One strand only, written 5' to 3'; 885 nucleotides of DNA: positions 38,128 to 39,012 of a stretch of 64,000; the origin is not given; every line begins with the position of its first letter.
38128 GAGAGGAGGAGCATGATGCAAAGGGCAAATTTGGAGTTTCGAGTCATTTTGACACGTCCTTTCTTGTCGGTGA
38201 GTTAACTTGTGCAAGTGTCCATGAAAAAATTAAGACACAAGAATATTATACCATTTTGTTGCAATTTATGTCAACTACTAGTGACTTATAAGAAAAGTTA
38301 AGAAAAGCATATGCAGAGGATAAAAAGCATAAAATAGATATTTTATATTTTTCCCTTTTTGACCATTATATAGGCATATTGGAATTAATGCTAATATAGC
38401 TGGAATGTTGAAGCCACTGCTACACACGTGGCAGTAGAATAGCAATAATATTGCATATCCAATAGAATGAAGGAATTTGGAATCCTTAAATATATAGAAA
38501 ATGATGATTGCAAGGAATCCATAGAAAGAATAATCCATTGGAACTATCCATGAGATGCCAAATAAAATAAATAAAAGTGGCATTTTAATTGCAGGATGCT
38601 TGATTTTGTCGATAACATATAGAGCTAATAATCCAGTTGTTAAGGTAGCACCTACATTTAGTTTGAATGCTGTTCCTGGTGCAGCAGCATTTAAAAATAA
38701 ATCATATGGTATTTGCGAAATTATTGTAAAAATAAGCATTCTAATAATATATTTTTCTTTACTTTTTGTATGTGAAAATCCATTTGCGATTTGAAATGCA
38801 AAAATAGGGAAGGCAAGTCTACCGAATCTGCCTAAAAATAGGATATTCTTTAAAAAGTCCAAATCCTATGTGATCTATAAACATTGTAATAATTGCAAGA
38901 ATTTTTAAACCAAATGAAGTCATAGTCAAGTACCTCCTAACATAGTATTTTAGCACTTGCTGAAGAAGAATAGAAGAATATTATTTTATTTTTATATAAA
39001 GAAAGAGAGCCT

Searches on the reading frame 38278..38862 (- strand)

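Call 67: search_protein_families(library=pfam, proteins=[window:38278-38862:-], max_evalue=0.001)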
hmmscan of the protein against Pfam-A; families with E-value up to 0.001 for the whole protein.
window:38278-38862:- (194 aa): 1 family
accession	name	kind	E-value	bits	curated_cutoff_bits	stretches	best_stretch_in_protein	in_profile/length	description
PF05857.17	TraX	-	3.1e-31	109.4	25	1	3-191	22-216/217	TraX protein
